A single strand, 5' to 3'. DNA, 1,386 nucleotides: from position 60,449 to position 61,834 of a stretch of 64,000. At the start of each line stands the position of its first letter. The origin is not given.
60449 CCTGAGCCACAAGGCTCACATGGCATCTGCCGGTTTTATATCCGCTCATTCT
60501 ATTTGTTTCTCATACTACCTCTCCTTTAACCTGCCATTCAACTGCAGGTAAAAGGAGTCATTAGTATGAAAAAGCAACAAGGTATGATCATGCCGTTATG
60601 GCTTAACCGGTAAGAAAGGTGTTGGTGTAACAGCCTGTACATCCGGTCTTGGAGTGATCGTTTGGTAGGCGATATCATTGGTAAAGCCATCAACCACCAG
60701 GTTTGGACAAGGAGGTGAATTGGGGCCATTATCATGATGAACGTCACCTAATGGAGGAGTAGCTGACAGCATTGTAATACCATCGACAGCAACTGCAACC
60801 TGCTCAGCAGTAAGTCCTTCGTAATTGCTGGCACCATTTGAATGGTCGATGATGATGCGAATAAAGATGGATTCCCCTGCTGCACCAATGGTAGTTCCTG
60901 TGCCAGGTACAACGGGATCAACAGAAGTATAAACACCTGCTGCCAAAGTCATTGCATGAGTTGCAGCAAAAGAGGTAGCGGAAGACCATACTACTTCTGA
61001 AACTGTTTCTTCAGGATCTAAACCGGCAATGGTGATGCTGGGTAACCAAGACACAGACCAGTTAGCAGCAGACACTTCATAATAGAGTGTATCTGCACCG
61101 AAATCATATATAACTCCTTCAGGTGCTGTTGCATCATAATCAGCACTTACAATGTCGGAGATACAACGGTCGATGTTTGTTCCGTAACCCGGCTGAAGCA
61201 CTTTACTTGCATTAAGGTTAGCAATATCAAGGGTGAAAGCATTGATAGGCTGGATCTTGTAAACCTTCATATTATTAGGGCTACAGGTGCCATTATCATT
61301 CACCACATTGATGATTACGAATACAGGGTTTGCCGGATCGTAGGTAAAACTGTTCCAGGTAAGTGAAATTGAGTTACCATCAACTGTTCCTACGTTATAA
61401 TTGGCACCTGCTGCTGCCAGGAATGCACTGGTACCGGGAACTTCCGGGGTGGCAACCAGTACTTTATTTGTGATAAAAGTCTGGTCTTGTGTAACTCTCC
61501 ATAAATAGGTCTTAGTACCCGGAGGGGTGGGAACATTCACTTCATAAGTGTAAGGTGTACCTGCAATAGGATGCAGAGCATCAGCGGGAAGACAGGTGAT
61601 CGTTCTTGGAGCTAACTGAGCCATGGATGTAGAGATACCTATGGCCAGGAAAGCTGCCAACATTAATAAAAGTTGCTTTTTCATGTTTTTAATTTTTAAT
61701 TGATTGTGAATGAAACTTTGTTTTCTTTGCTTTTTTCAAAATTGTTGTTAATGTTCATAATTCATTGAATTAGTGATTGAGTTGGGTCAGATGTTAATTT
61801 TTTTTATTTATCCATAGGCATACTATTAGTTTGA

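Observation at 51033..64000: sprCDBF-like surface-adhesin locus with unrecognised accessory proteins and an Omp85-like partner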

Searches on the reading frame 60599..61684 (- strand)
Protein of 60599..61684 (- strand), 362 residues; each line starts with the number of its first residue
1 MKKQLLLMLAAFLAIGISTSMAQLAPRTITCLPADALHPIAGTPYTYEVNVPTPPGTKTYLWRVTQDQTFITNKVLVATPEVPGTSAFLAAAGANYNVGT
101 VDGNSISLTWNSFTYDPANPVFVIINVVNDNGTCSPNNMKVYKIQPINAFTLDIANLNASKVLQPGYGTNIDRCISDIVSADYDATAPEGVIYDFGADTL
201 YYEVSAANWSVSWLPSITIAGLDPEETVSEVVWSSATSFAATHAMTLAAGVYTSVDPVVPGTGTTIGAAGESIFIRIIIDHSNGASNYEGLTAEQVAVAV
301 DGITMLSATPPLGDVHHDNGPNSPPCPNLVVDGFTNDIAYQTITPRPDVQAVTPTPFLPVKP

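Call 6: search_protein_families(library=pfam, proteins=[window:60599-61684:-], max_evalue=0.01)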
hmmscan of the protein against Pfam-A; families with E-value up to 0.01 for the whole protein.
window:60599-61684:- (362 aa): 0 families

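Call 7: search_protein_families(library=ncbifam, proteins=[window:60599-61684:-], max_evalue=0.01)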
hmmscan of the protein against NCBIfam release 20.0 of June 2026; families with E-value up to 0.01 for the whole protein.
window:60599-61684:- (362 aa): 0 families

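Call 27: search_solved_structures(query=window:60599-61684:-, max_evalue=1)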
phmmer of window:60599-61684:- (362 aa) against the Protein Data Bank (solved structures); distinct sequences matched with E-value up to 1: 1.
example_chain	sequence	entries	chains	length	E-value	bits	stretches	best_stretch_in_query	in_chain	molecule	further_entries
2dlu_A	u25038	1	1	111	0.41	12.9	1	283-323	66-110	InaD-like protein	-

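Call 29: find_homologous_proteins(query=window:60599-61684:-)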
Query window:60599-61684:- (362 aa): 231 proteins with E <= 0.001 among 8000 candidates; the best 120 are listed.
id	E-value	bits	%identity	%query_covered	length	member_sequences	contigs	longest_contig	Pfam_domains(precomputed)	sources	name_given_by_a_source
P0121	2.1e-222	756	92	100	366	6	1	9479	-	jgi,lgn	jgi:hypothetical protein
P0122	1.2e-207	707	86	100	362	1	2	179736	-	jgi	-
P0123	5.2e-207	705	85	100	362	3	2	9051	-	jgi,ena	-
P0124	2.4e-204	696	84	100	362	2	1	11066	-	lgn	-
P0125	3.1e-199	680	83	100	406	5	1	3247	-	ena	-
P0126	1.3e-198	678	81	100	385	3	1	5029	-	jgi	jgi:hypothetical protein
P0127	2.8e-198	676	82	100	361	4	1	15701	-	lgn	-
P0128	3.5e-198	676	83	100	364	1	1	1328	-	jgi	jgi:hypothetical protein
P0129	1.1e-186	638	78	100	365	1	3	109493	-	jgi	jgi:hypothetical protein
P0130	2.2e-186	637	79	100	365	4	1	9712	-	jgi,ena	jgi:hypothetical protein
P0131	9.4e-182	622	77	100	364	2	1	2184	-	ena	-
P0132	5.2e-179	613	76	100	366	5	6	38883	-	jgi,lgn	jgi:hypothetical protein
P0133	2.7e-169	581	74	98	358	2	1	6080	-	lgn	-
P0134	1.8e-149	516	65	100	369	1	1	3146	-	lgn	-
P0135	7.8e-146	504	67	100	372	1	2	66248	-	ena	-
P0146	2.7e-115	403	58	100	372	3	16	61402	-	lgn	-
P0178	4.5e-108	380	54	100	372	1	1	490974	-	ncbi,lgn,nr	ncbi:MAG: hypothetical protein HXX13_01765 [Bacteroidetes bacterium]|nr:hypothetical protein [Bacter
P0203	1.3e-102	362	49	100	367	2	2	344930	-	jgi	-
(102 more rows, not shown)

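Call 30: find_encoding_contigs(protein=P0178, flank=10000, max_places=2)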
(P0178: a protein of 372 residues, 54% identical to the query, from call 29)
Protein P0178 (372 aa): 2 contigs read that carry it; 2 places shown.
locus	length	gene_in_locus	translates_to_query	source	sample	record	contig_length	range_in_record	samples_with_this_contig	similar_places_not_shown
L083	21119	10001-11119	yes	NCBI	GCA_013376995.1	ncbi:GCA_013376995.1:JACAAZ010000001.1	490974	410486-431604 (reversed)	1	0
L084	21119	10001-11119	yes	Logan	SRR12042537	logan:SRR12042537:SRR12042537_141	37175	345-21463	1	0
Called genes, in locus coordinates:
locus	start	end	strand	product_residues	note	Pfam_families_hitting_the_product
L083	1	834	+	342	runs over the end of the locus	PF13354:Beta-lactamase2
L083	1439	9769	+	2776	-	PF19408:PKD_6, PF19406:PKD_5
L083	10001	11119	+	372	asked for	-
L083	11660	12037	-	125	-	-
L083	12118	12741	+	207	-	-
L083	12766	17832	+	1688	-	PF13530:SCP2_2 (faint), PF14870:PSII_BNR (faint), PF02012:BNR (faint), PF21471:Reelin_subrepeat-B (faint), PF07495:Y_Y_Y (faint), PF13573:SprB (weak), PF13573:SprB (weak), PF13585:CHU_C, +1 more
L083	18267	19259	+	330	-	PF11751:PorP_SprF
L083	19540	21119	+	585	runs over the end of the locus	-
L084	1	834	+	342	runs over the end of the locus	PF13354:Beta-lactamase2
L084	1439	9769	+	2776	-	PF19408:PKD_6, PF19406:PKD_5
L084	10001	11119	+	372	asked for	-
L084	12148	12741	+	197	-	PF00801:PKD (faint)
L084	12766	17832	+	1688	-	PF13530:SCP2_2 (faint), PF14870:PSII_BNR (faint), PF02012:BNR (faint), PF21471:Reelin_subrepeat-B (faint), PF07495:Y_Y_Y (faint), PF13573:SprB (weak), PF13573:SprB (weak), PF13585:CHU_C, +1 more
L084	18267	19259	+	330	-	PF11751:PorP_SprF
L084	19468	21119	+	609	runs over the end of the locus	-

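Call 31: find_encoding_contigs(protein=P0203, flank=10000, max_places=2)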
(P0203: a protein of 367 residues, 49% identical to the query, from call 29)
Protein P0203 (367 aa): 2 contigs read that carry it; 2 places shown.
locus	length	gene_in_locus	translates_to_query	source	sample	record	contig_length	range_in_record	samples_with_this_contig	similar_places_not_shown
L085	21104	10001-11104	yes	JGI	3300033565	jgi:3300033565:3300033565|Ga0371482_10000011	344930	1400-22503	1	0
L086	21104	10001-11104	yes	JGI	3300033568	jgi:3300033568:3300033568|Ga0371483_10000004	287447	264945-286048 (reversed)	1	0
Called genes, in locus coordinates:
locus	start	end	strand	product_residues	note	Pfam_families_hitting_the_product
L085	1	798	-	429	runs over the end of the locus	PF00291:PALP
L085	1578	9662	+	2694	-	PF21722:Gly_rich_2, PF19408:PKD_6, PF19406:PKD_5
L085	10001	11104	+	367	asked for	-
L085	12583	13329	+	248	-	-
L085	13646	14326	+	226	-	-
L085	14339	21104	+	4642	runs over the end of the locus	PF13573:SprB, PF18962:Por_Secre_tail (faint), PF28587:DUF8441 (faint), PF10804:DUF2538 (faint), PF13573:SprB, PF15130:DUF4566 (faint), PF13573:SprB, PF13585:CHU_C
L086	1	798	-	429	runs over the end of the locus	PF00291:PALP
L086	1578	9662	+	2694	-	PF21722:Gly_rich_2, PF19408:PKD_6, PF19406:PKD_5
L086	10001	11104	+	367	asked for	-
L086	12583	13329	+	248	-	-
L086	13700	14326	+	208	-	-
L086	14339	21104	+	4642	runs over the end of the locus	PF13573:SprB, PF18962:Por_Secre_tail (faint), PF28587:DUF8441 (faint), PF10804:DUF2538 (faint), PF13573:SprB, PF15130:DUF4566 (faint), PF13573:SprB, PF13585:CHU_C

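Call 50: find_related_loci(query=A2, collection=metagenome_contigs, flank=10000)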
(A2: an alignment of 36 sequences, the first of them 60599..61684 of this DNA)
Query A2 (362 aa) in metagenome_contigs; peptide patterns used: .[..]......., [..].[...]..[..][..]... (x = any residue, [..] = any of these).
199 stretches matched a pattern; 71 encode a relative of the query (tblastn E <= 1e-3); 70 distinct loci.
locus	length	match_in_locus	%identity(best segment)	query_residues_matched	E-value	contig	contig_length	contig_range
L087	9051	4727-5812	85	1-362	0e+0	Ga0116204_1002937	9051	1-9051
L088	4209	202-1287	85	1-362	0e+0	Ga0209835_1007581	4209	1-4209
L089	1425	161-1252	77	1-362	0e+0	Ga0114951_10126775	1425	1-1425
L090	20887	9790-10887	75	1-362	4e-172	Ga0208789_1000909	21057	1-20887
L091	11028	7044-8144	57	1-362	1e-127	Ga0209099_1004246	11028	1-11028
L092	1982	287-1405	57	1-362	5e-132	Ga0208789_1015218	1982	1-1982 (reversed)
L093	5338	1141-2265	56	1-362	5e-120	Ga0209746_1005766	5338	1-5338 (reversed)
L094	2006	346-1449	54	4-362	3e-125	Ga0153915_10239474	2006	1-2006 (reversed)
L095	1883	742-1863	54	1-362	5e-123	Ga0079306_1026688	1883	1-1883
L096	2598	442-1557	53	1-362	6e-119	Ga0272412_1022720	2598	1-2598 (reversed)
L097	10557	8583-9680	54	1-362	3e-113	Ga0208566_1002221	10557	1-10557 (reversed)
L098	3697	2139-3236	54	1-362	9e-115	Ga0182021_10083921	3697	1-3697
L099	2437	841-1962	52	1-361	3e-115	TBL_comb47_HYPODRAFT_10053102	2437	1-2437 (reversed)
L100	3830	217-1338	52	1-362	6e-112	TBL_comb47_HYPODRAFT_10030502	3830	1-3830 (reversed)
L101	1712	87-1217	51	1-361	1e-117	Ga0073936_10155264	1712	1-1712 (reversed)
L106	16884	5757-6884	48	1-361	1e-105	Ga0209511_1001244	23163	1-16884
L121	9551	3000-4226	41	1-360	3e-79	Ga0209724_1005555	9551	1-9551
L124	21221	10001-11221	42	1-355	1e-79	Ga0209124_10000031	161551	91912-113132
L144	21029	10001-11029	32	1-359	5e-42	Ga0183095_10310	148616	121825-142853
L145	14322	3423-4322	36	1-311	4e-42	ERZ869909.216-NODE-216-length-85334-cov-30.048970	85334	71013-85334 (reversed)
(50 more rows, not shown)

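Call 54: predict_structure(alignment_id=A2)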
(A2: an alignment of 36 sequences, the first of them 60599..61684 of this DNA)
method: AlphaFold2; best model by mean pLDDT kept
length: 362 residues; sequences in the alignment: 36
mean_pLDDT: 88.7   pTM: 0.81
mean pLDDT of the five models: 88.7, 88.3, 85.7, 85.4, 80.8
residues with pLDDT >= 90: 236; 70-90: 92; 50-70: 28; < 50: 6
segments of 3 or more residues with pLDDT < 50: 16-21
pLDDT, mean of each block of 10 residues (from residue 1): 74 49 75 81 93 90 96 92 92 95 94 87 93 81 89 94 89 95 95 96 94 96 95 96 97 96 88 97 89 96 77 77 66 92 95 92 84
secondary structure, 60 per line:
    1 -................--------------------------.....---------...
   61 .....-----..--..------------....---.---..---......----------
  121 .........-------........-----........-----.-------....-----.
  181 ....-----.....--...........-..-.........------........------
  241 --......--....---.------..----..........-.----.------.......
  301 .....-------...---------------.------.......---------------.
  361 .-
elements in order: H2-17 E44-48 E58-65 E89-92 E105-110 E121-129 E137-144 E150-157 E171-174 E180-184 E190-194 E197-207 E212-220 E227-234 E243-248 E251-254 E271-280 E294-305 E313-315 E338-344

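Call 67: search_protein_families(library=pfam, proteins=[L083:1439-9766:+, L083:12118-12738:+, L124:11559-12950:+, L085:12583-13326:+, L144:4392-5792:+], max_evalue=0.001)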
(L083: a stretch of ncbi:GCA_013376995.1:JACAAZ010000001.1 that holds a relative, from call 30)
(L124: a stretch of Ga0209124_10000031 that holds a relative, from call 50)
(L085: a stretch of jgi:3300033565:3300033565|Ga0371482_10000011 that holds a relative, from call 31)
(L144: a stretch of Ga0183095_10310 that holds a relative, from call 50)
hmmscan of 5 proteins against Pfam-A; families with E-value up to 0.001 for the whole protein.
L083:1439-9766:+ (2776 aa): 5 families
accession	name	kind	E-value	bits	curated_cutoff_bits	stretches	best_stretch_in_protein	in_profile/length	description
PF19408.5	PKD_6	-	3.9e-254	822.3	25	12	970-1048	2-82/82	PKD-like domain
PF19406.5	PKD_5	-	2.6e-30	104.6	25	4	1507-1591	2-88/88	PKD-like domain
PF21471.3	Reelin_subrepeat-B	-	2.2e-05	24.7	27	0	1810-1878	58-124/127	Reelin subrepeat B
PF02494.22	HYR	-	0.00023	21.9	21.7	1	2454-2544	5-81/81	HYR domain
PF18957.6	RibLong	-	0.00032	21.9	27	0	492-543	29-76/93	Long Rib domain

L083:12118-12738:+ (207 aa): 1 family
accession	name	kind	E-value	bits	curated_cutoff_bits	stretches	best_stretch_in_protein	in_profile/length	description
PF00801.26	PKD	-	2.6e-05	24.6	23.5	1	22-99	7-74/80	PKD domain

L124:11559-12950:+ (464 aa): 7 families
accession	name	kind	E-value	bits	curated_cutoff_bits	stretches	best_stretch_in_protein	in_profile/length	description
PF13585.12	CHU_C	-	2.6e-22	79.2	27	1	374-462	2-86/86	CHU_C Type IX secretion signal domain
PF17963.7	Big_9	-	2.9e-12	47.8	23.6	1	282-366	5-88/89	Bacterial Ig domain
PF17892.7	Cadherin_5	-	4e-09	36.6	26.5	1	313-368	39-97/98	Cadherin-like domain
PF22352.2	K319L-like_PKD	-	4.3e-08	33.5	27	1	119-198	7-84/84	K319L-like, PKD domain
PF18911.6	PKD_4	-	2.2e-06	28.1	27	0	112-198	6-85/85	PKD domain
PF18962.6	Por_Secre_tail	-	0.00038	21.1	27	0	402-460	23-74/75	Secretion system C-terminal sorting domain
PF00801.26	PKD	-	0.0008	19.8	23.5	0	118-191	9-75/80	PKD domain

L085:12583-13326:+ (248 aa): 0 families

L144:4392-5792:+ (467 aa): 7 families
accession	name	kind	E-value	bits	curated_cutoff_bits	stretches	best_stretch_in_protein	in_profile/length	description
PF13585.12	CHU_C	-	9.8e-24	83.7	27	1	380-465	1-86/86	CHU_C Type IX secretion signal domain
PF17963.7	Big_9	-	4.3e-15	56.8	23.6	1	288-373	5-88/89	Bacterial Ig domain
PF22352.2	K319L-like_PKD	-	5.2e-10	39.6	27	1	127-202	9-84/84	K319L-like, PKD domain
PF17803.7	Cadherin_4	-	2.1e-08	35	25.1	1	289-343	16-71/71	Bacterial cadherin-like domain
PF18911.6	PKD_4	-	6.6e-08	32.9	27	1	119-202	8-85/85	PKD domain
PF17892.7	Cadherin_5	-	1.4e-07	31.6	26.5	1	299-375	19-97/98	Cadherin-like domain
PF00801.26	PKD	-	5e-07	30.1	23.5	0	124-199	10-78/80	PKD domain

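Call 77: find_encoding_contigs(protein=P0146, flank=6000, max_places=10)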
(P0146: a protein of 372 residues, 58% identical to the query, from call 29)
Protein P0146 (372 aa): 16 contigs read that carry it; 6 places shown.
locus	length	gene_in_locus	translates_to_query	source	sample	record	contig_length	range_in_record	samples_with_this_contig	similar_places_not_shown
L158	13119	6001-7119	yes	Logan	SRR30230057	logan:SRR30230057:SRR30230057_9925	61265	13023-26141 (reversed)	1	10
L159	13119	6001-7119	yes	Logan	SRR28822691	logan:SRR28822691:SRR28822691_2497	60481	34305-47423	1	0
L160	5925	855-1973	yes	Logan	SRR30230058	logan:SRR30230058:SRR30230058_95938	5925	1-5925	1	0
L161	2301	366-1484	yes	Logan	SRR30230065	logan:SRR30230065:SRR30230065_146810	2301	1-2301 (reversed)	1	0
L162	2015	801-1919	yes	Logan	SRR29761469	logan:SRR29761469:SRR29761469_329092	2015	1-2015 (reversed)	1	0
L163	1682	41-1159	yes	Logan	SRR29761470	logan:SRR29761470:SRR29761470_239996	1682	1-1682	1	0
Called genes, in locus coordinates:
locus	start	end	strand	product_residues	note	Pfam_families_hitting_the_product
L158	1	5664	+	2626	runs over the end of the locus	PF21722:Gly_rich_2, PF19408:PKD_6, PF19406:PKD_5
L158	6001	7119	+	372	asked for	-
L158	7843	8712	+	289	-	-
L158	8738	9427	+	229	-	PF23664:Ig_Pom152 (weak)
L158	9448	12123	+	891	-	PF13573:SprB, PF13585:CHU_C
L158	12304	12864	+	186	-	PF19841:GldN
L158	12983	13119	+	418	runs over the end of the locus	PF00675:Peptidase_M16, PF05193:Peptidase_M16_C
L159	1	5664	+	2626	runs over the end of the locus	PF21722:Gly_rich_2, PF19408:PKD_6, PF19406:PKD_5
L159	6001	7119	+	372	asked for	-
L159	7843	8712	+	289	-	-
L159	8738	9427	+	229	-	PF23664:Ig_Pom152 (weak)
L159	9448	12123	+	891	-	PF13573:SprB, PF13585:CHU_C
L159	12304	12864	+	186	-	PF19841:GldN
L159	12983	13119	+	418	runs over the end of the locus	PF00675:Peptidase_M16, PF05193:Peptidase_M16_C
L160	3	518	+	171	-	?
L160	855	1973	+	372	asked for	-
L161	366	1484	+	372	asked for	-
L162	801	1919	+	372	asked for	-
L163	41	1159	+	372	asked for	-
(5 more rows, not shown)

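Call 79: search_protein_representatives(alignment_id=A2)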
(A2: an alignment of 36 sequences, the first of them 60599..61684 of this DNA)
Query: 36 sequences, 365 profile positions. Proteins with E-value up to 0.001 (for the whole library): 404; up to 1e-10: 351; up to 1e-30: 262. The best 150 are listed.
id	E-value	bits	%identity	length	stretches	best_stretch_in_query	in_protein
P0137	5.0e-157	539.0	-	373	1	1-365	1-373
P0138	6.9e-151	518.8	-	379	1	1-365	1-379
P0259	4.3e-150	516.2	-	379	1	7-364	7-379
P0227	3.6e-144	496.7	-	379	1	1-365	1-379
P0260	2.9e-138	477.3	-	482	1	1-357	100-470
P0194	5.0e-138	476.5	-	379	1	1-361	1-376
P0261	5.5e-135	466.5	-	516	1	1-365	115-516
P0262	3.8e-132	457.1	-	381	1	1-358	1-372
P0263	1.1e-124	432.6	-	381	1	1-356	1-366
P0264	2.5e-122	424.9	-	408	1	1-365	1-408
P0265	1.1e-112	393.2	-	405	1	1-365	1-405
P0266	1.1e-110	386.6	-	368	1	1-362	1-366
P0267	7.9e-110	383.7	-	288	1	1-271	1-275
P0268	1.6e-105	369.5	-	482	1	1-364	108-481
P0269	2.2e-103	362.5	-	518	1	1-355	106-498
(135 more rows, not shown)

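Call 82: search_protein_families(library=pfam, proteins=[window:60599-61684:-], max_evalue=10)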
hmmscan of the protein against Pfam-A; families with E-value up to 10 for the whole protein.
window:60599-61684:- (362 aa): 0 families

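Call 90: search_protein_families(library=pfam, proteins=[L158:12304-12864:+], max_evalue=0.001)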
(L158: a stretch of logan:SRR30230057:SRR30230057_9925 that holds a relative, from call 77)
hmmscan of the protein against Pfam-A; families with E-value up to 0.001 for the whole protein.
L158:12304-12864:+ (186 aa): 1 family
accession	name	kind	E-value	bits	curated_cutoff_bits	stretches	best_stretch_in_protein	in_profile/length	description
PF19841.4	GldN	-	1e-12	48.7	23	1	56-173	30-145/228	Gliding motility associated protein GldN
